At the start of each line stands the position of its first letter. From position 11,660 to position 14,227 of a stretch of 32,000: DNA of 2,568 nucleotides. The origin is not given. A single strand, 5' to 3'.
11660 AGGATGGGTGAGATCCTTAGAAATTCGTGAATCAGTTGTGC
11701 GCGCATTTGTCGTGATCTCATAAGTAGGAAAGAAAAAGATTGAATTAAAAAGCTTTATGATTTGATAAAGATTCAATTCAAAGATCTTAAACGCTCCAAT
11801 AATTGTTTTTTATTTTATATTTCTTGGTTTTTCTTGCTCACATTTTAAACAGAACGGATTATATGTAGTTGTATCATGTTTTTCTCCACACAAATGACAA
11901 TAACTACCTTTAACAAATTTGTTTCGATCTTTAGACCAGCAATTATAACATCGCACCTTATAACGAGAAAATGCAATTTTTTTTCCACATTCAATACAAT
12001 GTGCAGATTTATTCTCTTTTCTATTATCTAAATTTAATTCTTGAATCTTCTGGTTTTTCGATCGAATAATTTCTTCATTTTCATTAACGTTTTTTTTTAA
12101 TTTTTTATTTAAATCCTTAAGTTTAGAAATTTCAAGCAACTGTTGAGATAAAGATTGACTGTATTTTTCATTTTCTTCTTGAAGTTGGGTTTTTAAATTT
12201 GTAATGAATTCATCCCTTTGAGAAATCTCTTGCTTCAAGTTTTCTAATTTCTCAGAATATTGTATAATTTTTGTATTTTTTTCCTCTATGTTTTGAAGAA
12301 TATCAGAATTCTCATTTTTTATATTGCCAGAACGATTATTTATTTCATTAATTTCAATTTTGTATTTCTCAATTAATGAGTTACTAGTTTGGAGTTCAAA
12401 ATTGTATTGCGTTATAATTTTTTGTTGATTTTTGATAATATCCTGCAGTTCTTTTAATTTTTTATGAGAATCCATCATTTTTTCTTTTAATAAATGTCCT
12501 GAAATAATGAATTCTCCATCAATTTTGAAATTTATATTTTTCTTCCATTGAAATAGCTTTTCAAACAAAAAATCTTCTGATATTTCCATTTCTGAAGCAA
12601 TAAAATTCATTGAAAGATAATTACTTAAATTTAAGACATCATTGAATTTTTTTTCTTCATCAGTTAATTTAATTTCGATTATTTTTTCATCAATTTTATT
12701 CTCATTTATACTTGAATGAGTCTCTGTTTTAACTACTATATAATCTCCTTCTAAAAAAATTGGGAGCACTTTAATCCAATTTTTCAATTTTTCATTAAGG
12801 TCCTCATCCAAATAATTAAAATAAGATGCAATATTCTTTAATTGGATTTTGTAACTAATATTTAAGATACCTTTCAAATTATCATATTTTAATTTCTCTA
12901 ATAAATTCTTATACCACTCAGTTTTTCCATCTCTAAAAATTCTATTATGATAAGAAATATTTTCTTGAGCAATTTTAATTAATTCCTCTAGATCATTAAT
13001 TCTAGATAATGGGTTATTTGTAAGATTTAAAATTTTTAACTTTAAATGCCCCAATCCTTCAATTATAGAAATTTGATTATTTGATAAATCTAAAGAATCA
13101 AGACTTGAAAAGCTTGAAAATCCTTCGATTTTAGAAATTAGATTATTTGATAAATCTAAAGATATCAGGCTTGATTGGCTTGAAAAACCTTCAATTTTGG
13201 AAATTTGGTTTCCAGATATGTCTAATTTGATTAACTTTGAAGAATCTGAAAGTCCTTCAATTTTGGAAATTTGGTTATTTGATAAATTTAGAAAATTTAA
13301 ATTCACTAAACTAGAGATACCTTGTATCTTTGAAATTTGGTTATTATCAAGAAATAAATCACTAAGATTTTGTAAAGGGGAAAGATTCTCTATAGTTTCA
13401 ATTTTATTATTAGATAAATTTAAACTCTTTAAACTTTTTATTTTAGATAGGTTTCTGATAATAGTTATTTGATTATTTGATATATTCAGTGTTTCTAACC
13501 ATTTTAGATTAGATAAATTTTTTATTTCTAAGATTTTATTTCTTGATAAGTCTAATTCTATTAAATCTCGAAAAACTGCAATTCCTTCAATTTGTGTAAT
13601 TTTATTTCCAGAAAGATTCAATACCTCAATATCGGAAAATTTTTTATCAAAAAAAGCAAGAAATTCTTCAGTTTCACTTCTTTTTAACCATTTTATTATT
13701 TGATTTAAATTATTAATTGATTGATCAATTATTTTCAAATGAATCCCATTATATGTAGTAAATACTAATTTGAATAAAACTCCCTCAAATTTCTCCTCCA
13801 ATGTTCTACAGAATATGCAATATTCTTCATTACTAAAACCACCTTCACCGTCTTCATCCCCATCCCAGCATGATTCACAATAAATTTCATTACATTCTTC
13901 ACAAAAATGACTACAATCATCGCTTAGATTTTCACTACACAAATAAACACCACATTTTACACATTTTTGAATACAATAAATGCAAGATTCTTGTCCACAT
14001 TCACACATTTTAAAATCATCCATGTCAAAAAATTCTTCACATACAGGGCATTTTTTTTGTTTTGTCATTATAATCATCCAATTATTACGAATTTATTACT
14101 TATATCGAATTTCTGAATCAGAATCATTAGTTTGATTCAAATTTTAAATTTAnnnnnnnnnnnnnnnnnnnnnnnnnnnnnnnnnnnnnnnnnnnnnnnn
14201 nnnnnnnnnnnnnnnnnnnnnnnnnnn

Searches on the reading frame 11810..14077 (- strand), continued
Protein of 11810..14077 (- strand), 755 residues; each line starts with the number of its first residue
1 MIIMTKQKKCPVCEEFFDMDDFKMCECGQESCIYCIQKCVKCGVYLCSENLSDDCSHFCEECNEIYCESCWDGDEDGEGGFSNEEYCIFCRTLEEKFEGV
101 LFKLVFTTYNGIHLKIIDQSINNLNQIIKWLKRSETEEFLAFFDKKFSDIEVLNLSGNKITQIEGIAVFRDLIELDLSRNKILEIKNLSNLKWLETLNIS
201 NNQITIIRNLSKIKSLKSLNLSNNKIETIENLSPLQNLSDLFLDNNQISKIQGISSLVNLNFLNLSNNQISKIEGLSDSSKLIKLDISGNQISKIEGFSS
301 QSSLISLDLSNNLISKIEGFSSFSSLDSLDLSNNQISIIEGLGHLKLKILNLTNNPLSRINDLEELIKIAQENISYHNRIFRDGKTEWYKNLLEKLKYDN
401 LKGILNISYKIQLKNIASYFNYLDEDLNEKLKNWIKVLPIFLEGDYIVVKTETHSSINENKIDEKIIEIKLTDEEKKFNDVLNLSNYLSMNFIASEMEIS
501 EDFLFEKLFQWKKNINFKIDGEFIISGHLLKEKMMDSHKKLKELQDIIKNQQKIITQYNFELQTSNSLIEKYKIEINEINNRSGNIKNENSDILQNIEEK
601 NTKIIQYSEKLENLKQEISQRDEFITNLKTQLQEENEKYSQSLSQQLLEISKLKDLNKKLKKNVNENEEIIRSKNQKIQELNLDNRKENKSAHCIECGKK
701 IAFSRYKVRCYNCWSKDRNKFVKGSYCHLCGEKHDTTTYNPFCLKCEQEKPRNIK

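Call 83: find_encoding_contigs(protein=P0141, flank=5000)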
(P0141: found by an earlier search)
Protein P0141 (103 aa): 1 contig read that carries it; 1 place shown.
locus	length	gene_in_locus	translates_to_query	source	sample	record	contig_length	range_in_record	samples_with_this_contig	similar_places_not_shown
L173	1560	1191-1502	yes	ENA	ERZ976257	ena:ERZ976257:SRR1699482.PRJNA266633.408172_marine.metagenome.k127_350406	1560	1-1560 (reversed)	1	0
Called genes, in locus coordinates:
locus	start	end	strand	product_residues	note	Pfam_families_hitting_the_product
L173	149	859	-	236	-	-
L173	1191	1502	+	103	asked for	PF02661:Fic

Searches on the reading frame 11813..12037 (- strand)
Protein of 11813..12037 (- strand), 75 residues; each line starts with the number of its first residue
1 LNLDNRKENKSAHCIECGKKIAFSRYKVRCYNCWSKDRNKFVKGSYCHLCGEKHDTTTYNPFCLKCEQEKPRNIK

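Call 64: search_protein_families(library=pfam, proteins=[window:11813-12037:-], max_evalue=10)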
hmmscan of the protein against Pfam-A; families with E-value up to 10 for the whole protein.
window:11813-12037:- (75 aa): 15 families
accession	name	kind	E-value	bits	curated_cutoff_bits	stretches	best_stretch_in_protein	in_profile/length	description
PF18912.6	DZR_2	-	0.00053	20.2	27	1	13-66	9-55/56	Double zinc ribbon domain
PF12773.13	DZR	-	0.0024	18.4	27.3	1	8-51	9-45/45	Double zinc ribbon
PF01155.25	HypA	-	0.036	14.5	28.9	2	3-37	62-96/112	Hydrogenase/urease nickel incorporation, metallochaperone, hypA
PF10217.14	DUF2039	-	0.037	14.8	27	2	43-70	53-80/89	Uncharacterized conserved protein (DUF2039)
PF23455.1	DUF7129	-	0.088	13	30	2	14-39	14-39/45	Domain of unknown function (DUF7129)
PF08209.17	Sgf11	-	0.14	12.1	26.4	1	12-26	5-19/33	Sgf11 (transcriptional regulation protein)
PF24730.1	DUF7682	-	0.22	11.5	27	1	43-53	12-22/23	Zinc-binding Domain of unknown function (DUF7682)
PF07191.17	Zn_ribbon_6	-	0.36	11.3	25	1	9-33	14-35/67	Double zinc ribbon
PF02565.21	RecO_C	-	0.37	11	22.1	2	45-73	69-102/157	Recombination protein O C terminal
PF01258.23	zf-dskA_traR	-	0.63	10.5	24.9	1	13-25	5-17/36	Prokaryotic dksA/traR C4-type zinc finger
PF01363.27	FYVE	-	0.98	10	27.8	0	7-66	4-61/67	FYVE zinc finger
PF19134.6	DUF5817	-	1.2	9.6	31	1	8-27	18-37/57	Domain of unknown function (DUF5817)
PF06221.18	zf-C2HC5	-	1.6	9.3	25.8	1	47-66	4-23/54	Putative zinc finger motif, C2HC5-type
PF10977.13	DUF2797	-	4.3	7.5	25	2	41-72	8-39/227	Protein of unknown function (DUF2797)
PF03107.22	C1_2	-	8.2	7.3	26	1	1-33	7-36/48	C1 domain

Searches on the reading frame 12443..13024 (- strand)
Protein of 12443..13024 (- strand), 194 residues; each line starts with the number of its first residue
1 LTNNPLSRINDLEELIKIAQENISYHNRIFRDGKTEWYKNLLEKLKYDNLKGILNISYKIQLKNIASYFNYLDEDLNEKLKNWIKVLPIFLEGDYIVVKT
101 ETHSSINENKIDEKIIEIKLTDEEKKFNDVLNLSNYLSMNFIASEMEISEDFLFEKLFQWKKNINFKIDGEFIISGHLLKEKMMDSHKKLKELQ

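Call 26: search_protein_representatives(protein=window:12443-13024:-)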
Query: 194 residues. Proteins with E-value up to 0.001 (for the whole library): 2; up to 1e-10: 0; up to 1e-30: 0. The best 2 are listed.
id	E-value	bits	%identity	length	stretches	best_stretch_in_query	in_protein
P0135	3.8e-05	40.2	41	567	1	108-173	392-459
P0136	8.1e-04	35.9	44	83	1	125-174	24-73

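Call 62: search_protein_families(library=pfam, proteins=[P0135], max_evalue=0.001)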
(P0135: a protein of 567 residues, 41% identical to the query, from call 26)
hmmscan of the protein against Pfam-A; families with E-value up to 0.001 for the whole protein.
P0135 (567 aa): 0 families

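Call 64: search_protein_families(library=pfam, proteins=[window:12443-12952:-], max_evalue=10)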
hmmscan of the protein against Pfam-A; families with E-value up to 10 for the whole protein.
window:12443-12952:- (170 aa): 1 family
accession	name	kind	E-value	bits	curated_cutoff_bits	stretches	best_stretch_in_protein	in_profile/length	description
PF22598.2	CdsD_PD2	-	0.079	13.3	27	0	104-117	41-54/61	CdsD, periplasmic PD2 domain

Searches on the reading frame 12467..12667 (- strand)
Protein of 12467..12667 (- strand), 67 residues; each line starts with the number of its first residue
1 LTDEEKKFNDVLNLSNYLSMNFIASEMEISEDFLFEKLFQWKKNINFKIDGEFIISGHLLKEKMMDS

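Call 66: find_related_loci(query=A7, collection=metagenome_contigs, flank=6000)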
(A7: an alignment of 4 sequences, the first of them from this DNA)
Query A7 (67 aa) in metagenome_contigs; peptide patterns used: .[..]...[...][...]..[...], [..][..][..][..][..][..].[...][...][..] (x = any residue, [..] = any of these).
389 stretches matched a pattern; 5 encode a relative of the query (tblastn E <= 1e-3); 5 distinct loci.
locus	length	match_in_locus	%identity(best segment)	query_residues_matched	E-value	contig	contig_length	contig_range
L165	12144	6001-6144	44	7-54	3e-11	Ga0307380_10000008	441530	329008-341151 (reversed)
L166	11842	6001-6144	44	7-54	3e-11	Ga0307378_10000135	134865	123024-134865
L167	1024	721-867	39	7-55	2e-9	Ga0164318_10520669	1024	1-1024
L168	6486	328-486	28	6-58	6e-8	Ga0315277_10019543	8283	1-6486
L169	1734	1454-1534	52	29-55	4e-6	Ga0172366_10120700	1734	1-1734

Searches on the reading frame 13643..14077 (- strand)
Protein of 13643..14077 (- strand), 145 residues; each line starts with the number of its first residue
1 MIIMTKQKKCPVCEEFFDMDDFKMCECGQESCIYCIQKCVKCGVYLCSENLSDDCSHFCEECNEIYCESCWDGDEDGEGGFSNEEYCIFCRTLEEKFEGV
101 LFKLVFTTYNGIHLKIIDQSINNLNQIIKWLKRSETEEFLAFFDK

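Call 64: search_protein_families(library=pfam, proteins=[window:13643-14077:-], max_evalue=10)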
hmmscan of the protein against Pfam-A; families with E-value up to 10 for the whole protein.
window:13643-14077:- (145 aa): 2 families
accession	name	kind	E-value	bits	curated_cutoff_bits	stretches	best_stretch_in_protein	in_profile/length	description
PF13872.12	AAA_34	-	0.094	12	27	1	104-142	143-181/306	P-loop containing NTP hydrolase pore-1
PF20463.3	PDH_C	-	0.29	11.9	22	1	104-143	61-100/102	Prephenate dehydrogenase, dimerization domain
